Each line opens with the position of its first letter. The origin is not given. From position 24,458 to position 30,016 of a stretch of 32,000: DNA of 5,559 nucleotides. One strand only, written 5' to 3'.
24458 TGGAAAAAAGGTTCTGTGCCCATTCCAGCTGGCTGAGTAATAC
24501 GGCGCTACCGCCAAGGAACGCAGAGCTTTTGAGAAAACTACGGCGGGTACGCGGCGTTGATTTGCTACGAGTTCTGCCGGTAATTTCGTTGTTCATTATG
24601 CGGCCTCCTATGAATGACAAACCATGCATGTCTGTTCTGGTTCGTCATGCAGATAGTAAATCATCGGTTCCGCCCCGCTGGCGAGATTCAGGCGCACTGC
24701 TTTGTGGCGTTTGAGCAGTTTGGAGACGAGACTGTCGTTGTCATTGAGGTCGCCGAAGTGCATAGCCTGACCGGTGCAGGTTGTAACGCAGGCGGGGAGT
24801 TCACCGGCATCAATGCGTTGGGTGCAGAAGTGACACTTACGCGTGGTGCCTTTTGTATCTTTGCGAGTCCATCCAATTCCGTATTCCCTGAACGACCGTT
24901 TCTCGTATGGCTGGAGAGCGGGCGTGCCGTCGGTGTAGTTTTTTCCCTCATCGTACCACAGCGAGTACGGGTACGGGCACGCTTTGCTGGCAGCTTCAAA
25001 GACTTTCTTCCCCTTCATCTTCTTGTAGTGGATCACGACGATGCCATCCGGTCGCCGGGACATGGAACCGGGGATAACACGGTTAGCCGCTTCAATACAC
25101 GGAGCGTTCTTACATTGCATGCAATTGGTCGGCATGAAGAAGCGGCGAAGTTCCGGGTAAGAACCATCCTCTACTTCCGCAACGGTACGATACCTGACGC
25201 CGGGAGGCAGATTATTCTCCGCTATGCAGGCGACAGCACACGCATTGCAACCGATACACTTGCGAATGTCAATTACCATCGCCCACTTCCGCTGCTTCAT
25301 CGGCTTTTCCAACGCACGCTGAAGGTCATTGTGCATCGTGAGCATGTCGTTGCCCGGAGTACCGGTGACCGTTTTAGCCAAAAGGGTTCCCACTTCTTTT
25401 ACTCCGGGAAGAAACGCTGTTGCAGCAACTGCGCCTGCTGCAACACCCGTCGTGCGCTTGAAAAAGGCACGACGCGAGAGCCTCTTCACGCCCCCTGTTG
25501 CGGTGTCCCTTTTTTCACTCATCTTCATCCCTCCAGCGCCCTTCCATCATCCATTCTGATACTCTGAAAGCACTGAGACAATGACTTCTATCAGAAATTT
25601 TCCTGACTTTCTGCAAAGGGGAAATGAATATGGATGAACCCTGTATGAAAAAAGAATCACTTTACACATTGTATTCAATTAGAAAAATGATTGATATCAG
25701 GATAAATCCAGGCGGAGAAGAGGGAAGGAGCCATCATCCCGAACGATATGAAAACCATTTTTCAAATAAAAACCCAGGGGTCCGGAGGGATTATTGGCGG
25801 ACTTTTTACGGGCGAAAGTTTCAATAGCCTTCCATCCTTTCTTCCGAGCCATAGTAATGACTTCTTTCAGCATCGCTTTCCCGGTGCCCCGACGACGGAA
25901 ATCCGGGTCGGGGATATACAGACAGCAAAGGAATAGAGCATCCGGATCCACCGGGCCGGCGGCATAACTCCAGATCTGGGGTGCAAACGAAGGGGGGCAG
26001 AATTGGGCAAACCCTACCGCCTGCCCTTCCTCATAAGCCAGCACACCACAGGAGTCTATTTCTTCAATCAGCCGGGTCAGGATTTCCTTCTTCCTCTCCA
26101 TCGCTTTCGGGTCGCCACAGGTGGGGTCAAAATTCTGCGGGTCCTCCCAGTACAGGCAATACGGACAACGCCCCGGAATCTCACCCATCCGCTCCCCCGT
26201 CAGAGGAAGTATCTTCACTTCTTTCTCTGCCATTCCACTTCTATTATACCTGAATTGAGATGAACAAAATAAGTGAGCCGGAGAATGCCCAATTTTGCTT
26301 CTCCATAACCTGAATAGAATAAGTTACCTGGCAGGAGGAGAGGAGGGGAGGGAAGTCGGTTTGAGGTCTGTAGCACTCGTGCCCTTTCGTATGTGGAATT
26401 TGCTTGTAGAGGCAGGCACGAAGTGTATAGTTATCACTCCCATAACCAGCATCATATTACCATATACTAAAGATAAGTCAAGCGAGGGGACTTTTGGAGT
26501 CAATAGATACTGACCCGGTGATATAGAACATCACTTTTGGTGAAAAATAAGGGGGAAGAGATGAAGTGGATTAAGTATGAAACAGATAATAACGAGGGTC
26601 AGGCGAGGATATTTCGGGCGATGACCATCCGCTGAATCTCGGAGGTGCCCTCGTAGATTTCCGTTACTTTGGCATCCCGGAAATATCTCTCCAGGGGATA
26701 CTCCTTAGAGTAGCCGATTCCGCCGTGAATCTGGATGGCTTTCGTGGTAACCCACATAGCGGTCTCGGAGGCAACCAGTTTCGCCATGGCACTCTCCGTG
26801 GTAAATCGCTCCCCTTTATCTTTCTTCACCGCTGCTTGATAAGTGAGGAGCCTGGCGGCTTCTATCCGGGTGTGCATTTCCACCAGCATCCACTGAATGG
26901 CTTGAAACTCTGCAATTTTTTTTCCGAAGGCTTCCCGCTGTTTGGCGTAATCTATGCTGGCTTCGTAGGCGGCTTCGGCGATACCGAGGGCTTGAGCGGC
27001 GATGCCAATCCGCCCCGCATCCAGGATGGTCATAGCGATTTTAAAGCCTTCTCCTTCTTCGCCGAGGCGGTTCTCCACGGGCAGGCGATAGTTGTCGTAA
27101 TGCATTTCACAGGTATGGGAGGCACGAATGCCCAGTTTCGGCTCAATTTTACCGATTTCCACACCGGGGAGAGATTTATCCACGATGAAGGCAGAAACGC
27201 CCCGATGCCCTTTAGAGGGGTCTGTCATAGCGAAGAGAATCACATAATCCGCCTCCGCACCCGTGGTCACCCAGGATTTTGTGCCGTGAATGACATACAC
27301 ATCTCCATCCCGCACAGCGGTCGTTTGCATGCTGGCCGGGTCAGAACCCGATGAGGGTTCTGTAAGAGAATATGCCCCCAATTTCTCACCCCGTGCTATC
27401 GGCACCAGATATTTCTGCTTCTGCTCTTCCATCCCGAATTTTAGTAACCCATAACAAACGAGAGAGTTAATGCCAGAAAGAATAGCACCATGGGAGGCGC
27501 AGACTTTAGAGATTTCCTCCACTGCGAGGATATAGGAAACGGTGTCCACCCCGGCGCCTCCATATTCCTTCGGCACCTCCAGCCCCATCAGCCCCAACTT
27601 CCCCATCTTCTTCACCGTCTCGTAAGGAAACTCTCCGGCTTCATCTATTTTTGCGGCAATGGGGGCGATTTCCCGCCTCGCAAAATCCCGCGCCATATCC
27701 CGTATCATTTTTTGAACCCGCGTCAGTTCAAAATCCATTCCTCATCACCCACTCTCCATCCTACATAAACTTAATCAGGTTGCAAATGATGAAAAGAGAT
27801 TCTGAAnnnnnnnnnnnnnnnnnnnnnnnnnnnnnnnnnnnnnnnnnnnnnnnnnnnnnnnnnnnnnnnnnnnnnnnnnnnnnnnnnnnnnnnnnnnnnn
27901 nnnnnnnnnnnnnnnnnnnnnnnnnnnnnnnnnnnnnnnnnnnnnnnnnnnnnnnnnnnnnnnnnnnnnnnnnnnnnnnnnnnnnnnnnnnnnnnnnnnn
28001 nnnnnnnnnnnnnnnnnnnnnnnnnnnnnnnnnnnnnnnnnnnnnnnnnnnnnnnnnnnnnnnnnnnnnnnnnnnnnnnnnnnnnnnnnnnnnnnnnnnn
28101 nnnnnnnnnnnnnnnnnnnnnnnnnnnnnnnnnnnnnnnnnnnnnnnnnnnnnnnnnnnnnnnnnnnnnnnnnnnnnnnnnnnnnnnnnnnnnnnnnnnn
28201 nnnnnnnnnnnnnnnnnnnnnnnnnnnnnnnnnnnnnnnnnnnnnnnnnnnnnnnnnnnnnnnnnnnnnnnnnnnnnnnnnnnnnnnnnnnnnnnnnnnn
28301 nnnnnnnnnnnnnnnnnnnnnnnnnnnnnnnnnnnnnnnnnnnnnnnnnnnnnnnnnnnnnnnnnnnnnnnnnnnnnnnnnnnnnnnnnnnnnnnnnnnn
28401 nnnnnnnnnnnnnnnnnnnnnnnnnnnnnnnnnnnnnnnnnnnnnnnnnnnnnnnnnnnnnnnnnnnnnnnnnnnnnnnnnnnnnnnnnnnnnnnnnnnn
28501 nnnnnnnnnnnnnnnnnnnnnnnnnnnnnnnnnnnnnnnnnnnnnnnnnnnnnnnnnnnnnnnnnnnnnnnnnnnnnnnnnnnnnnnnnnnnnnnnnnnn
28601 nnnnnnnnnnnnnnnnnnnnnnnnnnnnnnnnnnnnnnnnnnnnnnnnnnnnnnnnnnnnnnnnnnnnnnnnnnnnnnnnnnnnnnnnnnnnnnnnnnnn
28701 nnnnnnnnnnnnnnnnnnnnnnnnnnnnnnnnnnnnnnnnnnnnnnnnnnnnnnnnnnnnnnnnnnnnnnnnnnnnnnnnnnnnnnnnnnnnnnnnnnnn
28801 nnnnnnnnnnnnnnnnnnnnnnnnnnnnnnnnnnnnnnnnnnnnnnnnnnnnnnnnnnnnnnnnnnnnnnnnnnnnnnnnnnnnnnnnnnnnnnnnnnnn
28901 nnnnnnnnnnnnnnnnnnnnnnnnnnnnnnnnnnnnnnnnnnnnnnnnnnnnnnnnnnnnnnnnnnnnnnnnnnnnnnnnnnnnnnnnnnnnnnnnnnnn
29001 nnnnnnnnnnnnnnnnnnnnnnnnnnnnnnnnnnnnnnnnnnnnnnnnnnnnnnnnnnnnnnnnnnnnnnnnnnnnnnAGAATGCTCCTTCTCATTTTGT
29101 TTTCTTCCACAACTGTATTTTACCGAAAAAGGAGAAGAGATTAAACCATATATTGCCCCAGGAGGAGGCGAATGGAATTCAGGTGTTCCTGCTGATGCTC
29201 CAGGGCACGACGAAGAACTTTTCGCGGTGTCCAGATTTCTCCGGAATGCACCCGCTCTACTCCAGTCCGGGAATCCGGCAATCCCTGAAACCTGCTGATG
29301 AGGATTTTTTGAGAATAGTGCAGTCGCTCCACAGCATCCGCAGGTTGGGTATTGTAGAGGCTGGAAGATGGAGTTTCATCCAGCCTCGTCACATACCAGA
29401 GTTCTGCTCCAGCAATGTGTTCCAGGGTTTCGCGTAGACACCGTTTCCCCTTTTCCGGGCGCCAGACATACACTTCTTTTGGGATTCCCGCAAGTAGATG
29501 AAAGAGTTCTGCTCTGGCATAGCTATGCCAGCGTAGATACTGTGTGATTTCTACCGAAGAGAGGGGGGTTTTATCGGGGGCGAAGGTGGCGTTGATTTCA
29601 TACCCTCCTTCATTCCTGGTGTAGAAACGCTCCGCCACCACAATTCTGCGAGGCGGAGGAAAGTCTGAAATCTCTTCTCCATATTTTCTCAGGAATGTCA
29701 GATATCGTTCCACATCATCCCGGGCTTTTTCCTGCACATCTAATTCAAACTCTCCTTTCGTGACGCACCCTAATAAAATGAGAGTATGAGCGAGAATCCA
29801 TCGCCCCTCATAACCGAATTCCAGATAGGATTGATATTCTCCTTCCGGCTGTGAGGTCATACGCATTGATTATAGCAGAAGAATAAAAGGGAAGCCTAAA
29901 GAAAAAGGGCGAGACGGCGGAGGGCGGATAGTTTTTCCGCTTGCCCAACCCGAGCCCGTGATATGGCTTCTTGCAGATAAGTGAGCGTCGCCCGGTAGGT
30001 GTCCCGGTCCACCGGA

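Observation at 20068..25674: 183-bp perfect direct repeat gives two unrelated operons the same promoter, 5' UTR and first 15 codons, and brackets the molybdoenzyme as an excisable cassette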

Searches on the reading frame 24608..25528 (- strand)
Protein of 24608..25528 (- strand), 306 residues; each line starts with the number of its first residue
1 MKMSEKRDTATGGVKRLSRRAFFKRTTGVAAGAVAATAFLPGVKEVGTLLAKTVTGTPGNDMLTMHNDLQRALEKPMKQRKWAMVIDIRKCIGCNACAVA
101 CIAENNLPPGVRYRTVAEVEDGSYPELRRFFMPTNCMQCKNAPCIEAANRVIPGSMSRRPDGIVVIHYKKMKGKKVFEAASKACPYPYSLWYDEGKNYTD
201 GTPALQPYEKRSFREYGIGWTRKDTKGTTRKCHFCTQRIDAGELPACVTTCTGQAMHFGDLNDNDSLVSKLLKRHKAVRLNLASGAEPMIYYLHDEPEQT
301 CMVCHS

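Call 6: search_protein_families(library=pfam, proteins=[window:24608-25528:-], max_evalue=0.01)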
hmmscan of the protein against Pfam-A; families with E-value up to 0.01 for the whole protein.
window:24608-25528:- (306 aa): 7 families
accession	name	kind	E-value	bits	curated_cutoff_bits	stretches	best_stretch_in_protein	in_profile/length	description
PF13247.11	Fer4_11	-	3.5e-19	69.3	26.2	2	130-195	4-65/100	4Fe-4S dicluster domain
PF13237.11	Fer4_10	-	7.9e-05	23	25.5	1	84-147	2-51/53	4Fe-4S dicluster domain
PF12797.12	Fer4_2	-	0.00099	19.4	24.5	1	82-101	1-20/22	4Fe-4S binding domain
PF12837.12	Fer4_6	-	0.0041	17.5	25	1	84-103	2-21/24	4Fe-4S binding domain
PF13187.11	Fer4_9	-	0.0049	17.3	27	0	90-146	1-45/52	4Fe-4S dicluster domain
PF12838.12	Fer4_7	-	0.0073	17.2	27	0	90-146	1-46/52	4Fe-4S dicluster domain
PF00037.32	Fer4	-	0.009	16.2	21.1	1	85-101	2-18/24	4Fe-4S binding domain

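Call 7: search_protein_families(library=ncbifam, proteins=[window:24608-25528:-], max_evalue=0.01)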
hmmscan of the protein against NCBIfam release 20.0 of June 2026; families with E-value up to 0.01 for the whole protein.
window:24608-25528:- (306 aa): 20 families
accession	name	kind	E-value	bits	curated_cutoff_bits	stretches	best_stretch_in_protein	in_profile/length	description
NF041715.1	arsenate_red_ArrB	equivalog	4.7e-36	124.5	450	1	81-294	2-226/233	arsenate respiratory reductase iron-sulfur subunit ArrB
NF011569.0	PRK14993.1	equivalog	4.7e-34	117.9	416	2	69-189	31-147/244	tetrathionate reductase subunit TtrB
NF045797.1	DsrO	equivalog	2.2e-33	115.6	200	2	207-293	146-234/235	sulfate reduction electron transfer complex DsrMKJOP subunit DsrO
TIGR03149.1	cyt_nit_nrfC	equivalog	3.9e-31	108.2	377.6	2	54-187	17-140/225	cytochrome c nitrite reductase Fe-S protein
TIGR03478.1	DMSO_red_II_bet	subfamily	2.5e-25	89.1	480.7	3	226-293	185-253/321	DMSO reductase family type II enzyme, iron-sulfur subunit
TIGR02951.1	DMSO_dmsB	equivalog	1.6e-23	83.5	214.1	2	84-188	4-111/161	DMSO/selenate family reductase complex B subunit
NF041782.1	mnquin_red_QrcC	equivalog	4.7e-22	78.8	400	1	82-295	1-227/239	menaquinone reductase iron-sulfur cluster-binding subunit QrcC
NF042979.1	EthbenzDh_ebdB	equivalog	2.2e-19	69.5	740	3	227-293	208-275/354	ethylbenzene dehydrogenase subunit beta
NF038355.1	FDH3_beta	equivalog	7.9e-17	61.9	240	1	84-269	5-172/180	formate dehydrogenase FDH3 subunit beta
TIGR01582.1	FDH-beta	equivalog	1.8e-15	56.8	334.7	2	228-276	149-197/283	formate dehydrogenase subunit beta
NF045715.1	sulf_resp_HmcB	equivalog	2.6e-10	39.9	420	1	228-263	165-200/307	sulfate respiration complex iron-sulfur protein HmcB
NF008134.0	PRK10882.1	equivalog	4.4e-10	39.1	263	2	224-263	167-210/329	hydrogenase 2 operon protein HybA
NF007658.0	PRK10330.1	equivalog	1.5e-08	34.3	260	2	213-270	112-166/181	electron transport protein HydN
TIGR01660.1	narH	equivalog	2.2e-08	33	524.05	1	82-120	7-45/492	nitrate reductase subunit beta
NF009408.0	PRK12769.1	equivalog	2.3e-06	26.1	1003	1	85-271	6-154/659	formate-dependent uric acid utilization protein AegA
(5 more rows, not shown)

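Call 9: find_encoding_contigs(protein=window:24608-25528:-, flank=10000, max_places=10)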
Protein window:24608-25528:- (306 aa): no gene with exactly this product is on record in the collection.

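Call 28: find_homologous_proteins(query=window:24608-25528:-, max_evalue=1e-40)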
Query window:24608-25528:- (306 aa): 890 proteins with E <= 1e-40 among 3266 candidates; the best 120 are listed.
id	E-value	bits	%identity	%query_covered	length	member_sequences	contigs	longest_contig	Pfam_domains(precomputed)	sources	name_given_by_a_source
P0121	2.1e-210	715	100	99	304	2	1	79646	PF13247.12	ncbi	-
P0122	5.1e-174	596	85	97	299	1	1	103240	PF13247.12,PF13237.12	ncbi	-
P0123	9.7e-162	555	79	95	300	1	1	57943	PF13247.12,PF13237.12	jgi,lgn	jgi:molybdopterin-containing oxidoreductase family iron-sulfur binding subunit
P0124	7.3e-161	553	78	95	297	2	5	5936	PF13247.12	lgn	-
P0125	2.9e-160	551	79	95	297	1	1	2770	PF13247.12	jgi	jgi:molybdopterin-containing oxidoreductase family iron-sulfur binding subunit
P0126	2.8e-158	544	78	95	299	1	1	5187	PF13247.12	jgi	jgi:molybdopterin-containing oxidoreductase family iron-sulfur binding subunit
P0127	1.4e-157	542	78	95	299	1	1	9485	PF13247.12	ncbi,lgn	-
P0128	7.7e-157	539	76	95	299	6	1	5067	PF13247.12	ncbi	-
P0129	1.9e-156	538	77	95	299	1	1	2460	PF13247.12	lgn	-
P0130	6.6e-156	536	77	95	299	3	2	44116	PF13247.12,PF13237.12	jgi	jgi:tetrathionate reductase subunit B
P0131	1.3e-155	535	76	95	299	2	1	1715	PF13247.12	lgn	-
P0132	2.0e-155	535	76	95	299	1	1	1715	PF13247.12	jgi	jgi:tetrathionate reductase subunit B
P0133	2.9e-155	534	77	95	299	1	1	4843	PF13247.12,PF13237.12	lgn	-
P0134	3.4e-155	534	77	95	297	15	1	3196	PF13247.12,PF13237.12,PF10399.15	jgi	jgi:tetrathionate reductase subunit B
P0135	1.6e-154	532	76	95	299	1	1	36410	PF13247.12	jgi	-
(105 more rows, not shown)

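Call 29: find_encoding_contigs(protein=P0121, flank=10000, max_places=10)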
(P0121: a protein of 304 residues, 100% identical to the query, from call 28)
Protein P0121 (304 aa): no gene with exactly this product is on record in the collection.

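Call 30: list_cluster_members(proteins=[P0121, P0001])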
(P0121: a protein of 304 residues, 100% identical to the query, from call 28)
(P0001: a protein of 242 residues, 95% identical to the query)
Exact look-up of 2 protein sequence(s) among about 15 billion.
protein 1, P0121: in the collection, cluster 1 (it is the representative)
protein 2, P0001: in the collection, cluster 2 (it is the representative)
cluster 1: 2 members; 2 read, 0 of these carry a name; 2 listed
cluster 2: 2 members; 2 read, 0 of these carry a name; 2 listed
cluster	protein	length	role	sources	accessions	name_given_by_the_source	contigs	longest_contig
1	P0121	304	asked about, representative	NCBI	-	-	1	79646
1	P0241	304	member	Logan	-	-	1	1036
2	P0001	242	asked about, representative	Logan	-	-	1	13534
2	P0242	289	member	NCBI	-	-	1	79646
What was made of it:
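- Checked: The NCBI gene calls for the source contig start at the second ATG (P0121 304 aa, P0242 289 aa; calls 28, 30).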

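Call 31: find_encoding_contigs(protein=P0241, flank=10000, max_places=10)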
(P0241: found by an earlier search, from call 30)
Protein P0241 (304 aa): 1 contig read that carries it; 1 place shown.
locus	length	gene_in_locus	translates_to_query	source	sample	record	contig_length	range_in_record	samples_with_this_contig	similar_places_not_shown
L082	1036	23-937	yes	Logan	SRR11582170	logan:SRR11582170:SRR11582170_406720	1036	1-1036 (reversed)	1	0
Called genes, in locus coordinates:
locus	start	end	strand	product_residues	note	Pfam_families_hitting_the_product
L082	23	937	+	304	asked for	PF13247:Fer4_11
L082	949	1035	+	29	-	?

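Call 32: find_encoding_contigs(protein=P0242, flank=10000, max_places=10)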
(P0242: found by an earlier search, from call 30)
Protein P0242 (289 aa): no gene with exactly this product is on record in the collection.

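Call 57: find_encoding_contigs(protein=P0123, flank=10000, max_places=4)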
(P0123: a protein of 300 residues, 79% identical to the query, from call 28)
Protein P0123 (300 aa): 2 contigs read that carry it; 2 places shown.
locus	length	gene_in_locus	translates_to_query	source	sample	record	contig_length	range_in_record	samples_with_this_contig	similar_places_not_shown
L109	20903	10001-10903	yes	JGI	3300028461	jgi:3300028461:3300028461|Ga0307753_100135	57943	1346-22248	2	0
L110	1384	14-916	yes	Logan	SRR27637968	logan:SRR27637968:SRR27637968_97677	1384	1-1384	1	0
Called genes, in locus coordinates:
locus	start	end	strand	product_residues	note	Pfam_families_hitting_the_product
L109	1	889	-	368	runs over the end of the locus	PF14297:Lin1244_N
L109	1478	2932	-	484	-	-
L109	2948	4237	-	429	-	PF00753:Lactamase_B, PF23023:Anti-Pycsar_Apyc1 (weak), PF12706:Lactamase_B_2 (weak), PF18962:Por_Secre_tail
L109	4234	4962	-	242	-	-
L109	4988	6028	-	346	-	-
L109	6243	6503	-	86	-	-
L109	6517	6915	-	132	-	-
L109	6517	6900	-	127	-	-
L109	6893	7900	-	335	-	PF13495:Phage_int_SAM_4, PF02899:Phage_int_SAM_1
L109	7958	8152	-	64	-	-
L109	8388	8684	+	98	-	PF01925:TauE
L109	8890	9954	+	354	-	-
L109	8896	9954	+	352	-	-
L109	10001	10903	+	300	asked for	PF13237:Fer4_10 (faint), PF13247:Fer4_11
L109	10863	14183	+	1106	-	PF04879:Molybdop_Fe4S4 (weak), PF00384:Molybdopterin, PF01568:Molydop_binding (weak)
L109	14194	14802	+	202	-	PF02663:FmdE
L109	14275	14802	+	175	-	PF02663:FmdE, PF01258:zf-dskA_traR (faint)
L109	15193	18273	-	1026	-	PF00873:ACR_tran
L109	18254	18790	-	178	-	-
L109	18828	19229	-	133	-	PF03625:DUF302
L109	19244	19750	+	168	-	PF02583:Trns_repr_metal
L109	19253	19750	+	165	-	PF02583:Trns_repr_metal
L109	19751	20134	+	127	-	-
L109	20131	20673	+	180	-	-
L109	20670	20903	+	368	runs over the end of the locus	PF04208:MtrA, PF14251:PterinBD-DUF4346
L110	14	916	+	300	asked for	PF13237:Fer4_10 (faint), PF13247:Fer4_11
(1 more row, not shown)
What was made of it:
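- The OMP-FeS-Mo module lies next to a phage-type integrase in L109 (call 57).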

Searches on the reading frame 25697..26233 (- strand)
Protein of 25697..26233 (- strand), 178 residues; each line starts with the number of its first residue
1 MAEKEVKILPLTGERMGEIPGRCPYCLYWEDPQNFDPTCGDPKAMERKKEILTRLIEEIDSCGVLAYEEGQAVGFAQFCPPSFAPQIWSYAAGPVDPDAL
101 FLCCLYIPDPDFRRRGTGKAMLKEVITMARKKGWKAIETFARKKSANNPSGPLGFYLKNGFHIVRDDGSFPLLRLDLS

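Call 6: search_protein_families(library=pfam, proteins=[window:25697-26233:-], max_evalue=0.01)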
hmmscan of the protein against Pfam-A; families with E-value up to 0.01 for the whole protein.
window:25697-26233:- (178 aa): 4 families
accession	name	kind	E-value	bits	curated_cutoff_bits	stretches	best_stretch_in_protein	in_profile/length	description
PF00583.31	Acetyltransf_1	-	3.3e-10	40.7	20.7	1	50-161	23-116/116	Acetyltransferase (GNAT) family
PF13508.13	Acetyltransf_7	-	4.1e-09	37.1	27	1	64-162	6-83/84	Acetyltransferase (GNAT) domain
PF13673.13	Acetyltransf_10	-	0.00015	22.2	23.6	1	89-165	52-111/128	Acetyltransferase (GNAT) domain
PF14542.12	Acetyltransf_CG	-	0.0023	18.4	30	1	109-137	33-61/80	GCN5-related N-acetyl-transferase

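Call 7: search_protein_families(library=ncbifam, proteins=[window:25697-26233:-], max_evalue=0.01)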
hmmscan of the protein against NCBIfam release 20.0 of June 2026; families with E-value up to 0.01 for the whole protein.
window:25697-26233:- (178 aa): 1 family
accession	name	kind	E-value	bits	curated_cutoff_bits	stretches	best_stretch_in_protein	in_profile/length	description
NF043067.1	AAC_6p_group_E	equivalog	0.00037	20.4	140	1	48-136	25-106/140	aminoglycoside 6'-N-acetyltransferase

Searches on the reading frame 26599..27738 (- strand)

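Call 6: search_protein_families(library=pfam, proteins=[window:26599-27738:-], max_evalue=0.01)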
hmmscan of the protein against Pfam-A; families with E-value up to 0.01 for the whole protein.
window:26599-27738:- (379 aa): 5 families
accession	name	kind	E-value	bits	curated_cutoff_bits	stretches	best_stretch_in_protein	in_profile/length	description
PF00441.29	Acyl-CoA_dh_1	-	1.8e-56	190.9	22.4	1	229-378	1-150/150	Acyl-CoA dehydrogenase, C-terminal domain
PF02771.21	Acyl-CoA_dh_N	-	3.3e-41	140.6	22.9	1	8-118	3-113/113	Acyl-CoA dehydrogenase, N-terminal domain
PF08028.16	Acyl-CoA_dh_2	-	7.7e-29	101.1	22.7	1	244-366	1-133/134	Acyl-CoA dehydrogenase, C-terminal domain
PF02770.24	Acyl-CoA_dh_M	-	2.6e-27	95.3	33.3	1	122-216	1-96/97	Acyl-CoA dehydrogenase, middle domain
PF22924.1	ACOX_C_alpha1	-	2.1e-06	28.1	27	1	262-376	49-167/169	Acyl-CoA oxidase, C-alpha1 domain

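Call 7: search_protein_families(library=ncbifam, proteins=[window:26599-27738:-], max_evalue=0.01)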
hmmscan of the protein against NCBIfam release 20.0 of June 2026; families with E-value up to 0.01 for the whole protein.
window:26599-27738:- (379 aa): 24 families
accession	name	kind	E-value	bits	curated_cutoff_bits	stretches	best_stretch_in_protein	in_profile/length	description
NF042972.1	AcrlCoAredClosAcrC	equivalog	1.4e-159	530.8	640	1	1-378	1-377/378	acryloyl-CoA reductase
NF043006.1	CyhCrbnylCoADH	equivalog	1.9e-108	362.8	650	1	9-378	8-376/380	cyclohexane-1-carbonyl-CoA dehydrogenase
NF045552.1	GlutCoADH_Des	equivalog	1.2e-99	334.2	470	1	1-376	1-378/387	glutaryl-CoA dehydrogenase Acd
NF058590.1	AcCoDHFadEBacil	equivalog_domain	3.2e-96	323.2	600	2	4-305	20-319/586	acyl-CoA dehydrogenase FadE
NF042439.1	SulpropCoADesulf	equivalog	2.1e-92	309.8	600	1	14-378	2-371/379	3-sulfinopropanoyl-CoA desulfinase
NF045652.1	ProlPCPDhRedW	equivalog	2.8e-81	273.2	650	1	11-377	6-373/376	L-prolyl-[peptidyl-carrier protein] dehydrogenase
NF008997.0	PRK12341.1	equivalog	4.6e-81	272.8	537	1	1-378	1-377/382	acyl-CoA dehydrogenase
NF053553.1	prodigi_MBC_PigA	equivalog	6.9e-81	272.3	500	1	1-377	1-379/381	prodigiosin MBC biosynthesis dehydrogenase PigA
TIGR03207.1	cyc_hxne_CoA_dh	equivalog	3e-69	233.5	575.35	1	9-376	5-370/372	cyclohexanecarboxyl-CoA dehydrogenase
NF002885.1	PRK03354.1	equivalog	3.9e-65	220.3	540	1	1-378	1-374/378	crotonobetainyl-CoA dehydrogenase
NF052270.1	Staph_DH_FadE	equivalog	6.1e-55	186.6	600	1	22-377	38-393/400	acyl-CoA dehydrogenase FadE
NF049984.1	Rv1679_FadE16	equivalog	7.5e-44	150.5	600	1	27-367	15-355/371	Rv1679 family acyl-CoA dehydrogenase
TIGR03204.1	pimC_large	equivalog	2.6e-36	125.4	623.85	1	46-378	50-393/395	pimeloyl-CoA dehydrogenase large subunit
TIGR03203.1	pimD_small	equivalog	2.7e-34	118.9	652.7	1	31-366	32-365/378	pimeloyl-CoA dehydrogenase small subunit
NF007000.1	PRK09463.1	subfamily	7.1e-33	113.9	600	1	35-343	72-398/726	acyl-CoA dehydrogenase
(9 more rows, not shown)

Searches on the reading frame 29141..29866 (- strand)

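Call 52: search_protein_families(library=pfam, proteins=[window:29141-29866:-], max_evalue=0.001)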
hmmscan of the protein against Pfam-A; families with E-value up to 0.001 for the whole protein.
window:29141-29866:- (241 aa): 2 families
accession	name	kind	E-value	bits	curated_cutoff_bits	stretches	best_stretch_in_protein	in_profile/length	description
PF12867.12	DinB_2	-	4.7e-11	43.7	24.8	1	117-232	5-128/128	DinB superfamily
PF05163.17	DinB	-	0.00029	21.3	23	1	107-184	5-84/165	DinB family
